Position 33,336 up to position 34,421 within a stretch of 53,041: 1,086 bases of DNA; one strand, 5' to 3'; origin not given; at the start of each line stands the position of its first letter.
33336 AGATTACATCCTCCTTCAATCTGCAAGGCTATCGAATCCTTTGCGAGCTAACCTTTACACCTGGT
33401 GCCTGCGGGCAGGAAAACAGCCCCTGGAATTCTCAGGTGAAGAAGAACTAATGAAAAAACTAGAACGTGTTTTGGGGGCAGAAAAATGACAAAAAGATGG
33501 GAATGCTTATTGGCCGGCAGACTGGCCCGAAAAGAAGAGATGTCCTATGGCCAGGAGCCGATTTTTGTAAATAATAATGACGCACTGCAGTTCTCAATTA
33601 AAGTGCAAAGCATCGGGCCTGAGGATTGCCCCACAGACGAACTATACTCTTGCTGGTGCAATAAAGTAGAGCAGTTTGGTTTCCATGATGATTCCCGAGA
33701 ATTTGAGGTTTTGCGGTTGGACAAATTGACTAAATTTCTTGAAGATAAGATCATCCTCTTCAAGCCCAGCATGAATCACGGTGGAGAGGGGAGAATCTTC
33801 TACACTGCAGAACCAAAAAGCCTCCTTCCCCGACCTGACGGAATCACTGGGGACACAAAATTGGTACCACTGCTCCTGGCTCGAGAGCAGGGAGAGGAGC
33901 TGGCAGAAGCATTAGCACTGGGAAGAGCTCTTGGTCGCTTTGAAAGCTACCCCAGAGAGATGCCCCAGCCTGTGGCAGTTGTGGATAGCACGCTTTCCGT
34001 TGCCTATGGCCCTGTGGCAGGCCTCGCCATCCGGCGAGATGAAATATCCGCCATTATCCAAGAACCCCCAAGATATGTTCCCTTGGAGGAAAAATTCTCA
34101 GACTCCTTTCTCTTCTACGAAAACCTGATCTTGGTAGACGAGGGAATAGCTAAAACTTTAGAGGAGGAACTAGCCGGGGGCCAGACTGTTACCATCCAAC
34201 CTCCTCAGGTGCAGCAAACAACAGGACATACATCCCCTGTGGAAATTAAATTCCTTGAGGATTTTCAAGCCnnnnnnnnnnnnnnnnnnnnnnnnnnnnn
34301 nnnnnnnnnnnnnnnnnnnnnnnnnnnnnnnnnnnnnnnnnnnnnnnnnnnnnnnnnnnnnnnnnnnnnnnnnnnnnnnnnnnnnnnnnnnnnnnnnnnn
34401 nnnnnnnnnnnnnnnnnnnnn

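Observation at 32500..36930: Translationally coupled module of a coiled-coil protein, a McrB-like GTPase and a McrC-like nuclease: candidate non-canonical type IV restriction / antiphage system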

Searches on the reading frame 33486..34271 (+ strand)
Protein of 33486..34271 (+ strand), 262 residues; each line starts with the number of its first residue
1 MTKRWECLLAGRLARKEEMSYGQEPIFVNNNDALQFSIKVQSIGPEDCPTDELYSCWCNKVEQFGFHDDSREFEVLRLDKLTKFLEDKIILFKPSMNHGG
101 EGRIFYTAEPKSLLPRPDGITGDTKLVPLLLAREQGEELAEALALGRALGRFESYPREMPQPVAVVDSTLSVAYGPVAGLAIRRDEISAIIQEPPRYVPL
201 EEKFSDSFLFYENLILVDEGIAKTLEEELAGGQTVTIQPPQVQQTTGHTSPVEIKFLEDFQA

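Call 41: predict_structure(alignment_id=A2)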
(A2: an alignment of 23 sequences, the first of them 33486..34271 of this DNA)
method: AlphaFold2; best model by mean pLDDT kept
length: 262 residues; sequences in the alignment: 23
mean_pLDDT: 90.8   pTM: 0.82
mean pLDDT of the five models: 90.8, 90.5, 89.7, 89.7, 88.6
residues with pLDDT >= 90: 198; 70-90: 52; 50-70: 6; < 50: 6
segments of 3 or more residues with pLDDT < 50: 241-246
pLDDT, mean of each block of 10 residues (from residue 1): 94 96 94 97 96 96 95 97 97 96 95 94 95 92 90 87 94 94 89 90 84 95 94 79 51 82 74
secondary structure, 60 per line:
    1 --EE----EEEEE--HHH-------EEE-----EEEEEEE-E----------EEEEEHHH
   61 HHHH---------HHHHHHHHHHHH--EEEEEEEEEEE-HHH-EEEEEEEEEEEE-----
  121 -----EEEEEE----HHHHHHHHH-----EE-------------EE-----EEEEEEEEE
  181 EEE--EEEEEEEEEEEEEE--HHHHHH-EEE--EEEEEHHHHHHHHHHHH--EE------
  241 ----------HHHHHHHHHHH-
elements in order: E9-13 E26-28 E34-40 E53-57 H58-64 H74-85 E88-98 E104-115 E126-131 H136-144 E172-183 E186-199 H202-207 E209-211 E214-218 H219-230 H251-261

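Call 44: fold_search(model_id=the predicted structure, library=pdb)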
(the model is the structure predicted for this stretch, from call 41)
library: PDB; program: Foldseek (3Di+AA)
matches with E <= 10: 376; with E <= 0.001: 0
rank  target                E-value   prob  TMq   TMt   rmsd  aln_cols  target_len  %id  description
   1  3afq_B                3.5e-02  0.82  0.21  0.41   8.3       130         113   14  Crystal structure of the single-stranded DNA binding protein from Mycobacterium leprae (Form II) (released 2010-10-06)
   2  9sn1                  4.7e-02  0.08  0.12  0.06  16.6       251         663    8  Lip3 DL-peptidase in the apo-state (released 2026-02-18)
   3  6bhx_A                9.8e-02  0.72  0.21  0.43   5.5       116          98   13  B. subtilis SsbA with DNA (released 2018-12-19)
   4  3afq_A                1.2e-01  0.60  0.21  0.41   7.1       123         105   10  Crystal structure of the single-stranded DNA binding protein from Mycobacterium leprae (Form II) (released 2010-10-06)
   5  1x3e_A                1.8e-01  0.35  0.20  0.38   8.4       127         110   14  Crystal structure of the single-stranded DNA-binding protein from Mycobacterium smegmatis (released 2005-08-15)
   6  1ue6_B                2.3e-01  0.38  0.20  0.39   7.5       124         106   11  Crystal structure of the single-stranded dna-binding protein from mycobacterium tuberculosis (released 2004-02-10)
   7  1owr_M                2.3e-01  0.05  0.12  0.12  20.3       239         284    9  CRYSTAL STRUCTURE OF HUMAN NFAT1 BOUND MONOMERICALLY TO DNA (released 2004-02-10)
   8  8oej_D                2.4e-01  0.06  0.15  0.14  19.6       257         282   13  Extended RPA-DNA nucleoprotein filament (released 2023-05-10)
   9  8tri_B                2.6e-01  0.04  0.09  0.07  18.6       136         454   13  Crystal Structure of Mouse Cadherin-23 EC25-MAD28 F2894A (released 2024-08-28)
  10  3typ_A                2.9e-01  0.21  0.11  0.19  13.4       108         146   10  The crystal structure of the inorganic triphosphatase NE1496 (released 2012-05-09)
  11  4fgc_B                2.9e-01  0.07  0.09  0.15  13.9       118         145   17  Crystal Structure of Active Site Mutant C55A of Nitrile Reductase QueF, Bound to Substrate PreQ0 (released 2012-07-11)
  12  6cqk_B                3.0e-01  0.35  0.21  0.44   6.8       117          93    6  Crystal Structure of mitochondrial single-stranded DNA binding proteins from S. cerevisiae, Rim1 (Form1) (released 2018-05-30)
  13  3a5u_B                3.0e-01  0.25  0.20  0.38   8.5       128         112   11  Promiscuity and specificity in DNA binding to SSB: Insights from the structure of the Mycobacterium smegmatis SSB-ssDN (released 2010-08-18)
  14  2ccz_B                3.2e-01  0.33  0.21  0.37   7.4       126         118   11  Crystal structure of E. coli primosomol protein PriB bound to ssDNA (released 2006-09-18)
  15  1ue7_A                3.2e-01  0.20  0.17  0.33   9.1       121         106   12  Crystal structure of the single-stranded dna-binding protein from mycobacterium tuberculosis (released 2004-02-10)
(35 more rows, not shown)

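Call 58: fold_search(model_id=the predicted structure, library=viral)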
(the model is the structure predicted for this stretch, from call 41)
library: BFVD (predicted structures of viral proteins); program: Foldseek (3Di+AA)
matches with E <= 10: 427; with E <= 0.001: 0
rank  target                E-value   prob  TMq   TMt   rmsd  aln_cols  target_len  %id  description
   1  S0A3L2                1.3e-02  0.80  0.20  0.28   9.7       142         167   15  Uncharacterized protein [Cellulophaga phage phi14:2]
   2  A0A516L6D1            2.0e-02  0.94  0.23  0.19   5.8       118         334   16  (no name in the UniProt tables at hand)
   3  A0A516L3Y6            2.2e-02  0.92  0.25  0.39   5.8       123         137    9  (no name in the UniProt tables at hand)
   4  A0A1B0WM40            4.6e-02  0.63  0.19  0.40   8.0       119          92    8  (no name in the UniProt tables at hand)
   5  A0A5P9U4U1            7.3e-02  0.90  0.22  0.13   5.1       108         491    9  (no name in the UniProt tables at hand)
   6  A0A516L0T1            7.3e-02  0.60  0.23  0.33   6.8       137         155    9  (no name in the UniProt tables at hand)
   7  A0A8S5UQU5            8.1e-02  0.57  0.20  0.36   7.3       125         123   11  Uncharacterized protein [Podoviridae sp. ctQyH19]
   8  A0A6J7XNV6            8.1e-02  0.44  0.19  0.27   8.5       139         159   13  DUF669 domain-containing protein [uncultured Caudovirales phage]
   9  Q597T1                8.6e-02  0.87  0.25  0.39   6.0       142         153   11  Uncharacterized protein [Lactobacillus phage phiJL-1]
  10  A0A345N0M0            1.1e-01  0.35  0.19  0.26   8.7       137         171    9  (no name in the UniProt tables at hand)
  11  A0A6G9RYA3            1.1e-01  0.33  0.14  0.33  12.3       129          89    8  Uncharacterized protein [Halorubrum virus Serpecor1]
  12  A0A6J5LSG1            1.1e-01  0.57  0.23  0.34   6.9       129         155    9  Uncharacterized protein [uncultured Caudovirales phage]
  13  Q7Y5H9                1.2e-01  0.38  0.21  0.25   8.5       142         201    8  37L [Xanthomonas phage Xp10]
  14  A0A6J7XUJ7            1.3e-01  0.54  0.19  0.34   6.3       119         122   10  Uncharacterized protein [uncultured Caudovirales phage]
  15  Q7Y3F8                1.4e-01  0.66  0.23  0.47   7.1       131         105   10  Uncharacterized protein [Streptococcus phage C1]
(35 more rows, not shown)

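Call 69: search_protein_representatives(alignment_id=A2)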
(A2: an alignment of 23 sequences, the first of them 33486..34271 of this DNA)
Query: 23 sequences, 294 profile positions. Proteins with E-value up to 0.001 (for the whole library): 198; up to 1e-10: 135; up to 1e-30: 58. The best 150 are listed.
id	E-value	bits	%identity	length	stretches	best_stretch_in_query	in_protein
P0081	1.8e-96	339.5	-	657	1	2-294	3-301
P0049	2.3e-89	316.2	-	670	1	2-294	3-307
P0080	7.4e-82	291.5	-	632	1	2-293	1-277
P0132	1.2e-81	290.8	-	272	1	2-248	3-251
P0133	3.8e-81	289.2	-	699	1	2-293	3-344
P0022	4.8e-81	288.9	-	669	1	2-293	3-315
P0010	1.0e-80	287.8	-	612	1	1-286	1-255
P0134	4.8e-80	285.6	-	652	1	3-294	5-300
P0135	7.2e-79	281.7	-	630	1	3-290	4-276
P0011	9.1e-75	268.3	-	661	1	2-293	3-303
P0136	6.7e-73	262.1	-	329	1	1-261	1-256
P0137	4.2e-71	256.2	-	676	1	3-294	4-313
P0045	5.7e-70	252.5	-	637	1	2-293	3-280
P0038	5.5e-69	249.3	-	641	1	4-292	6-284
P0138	5.3e-67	242.8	-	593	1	2-254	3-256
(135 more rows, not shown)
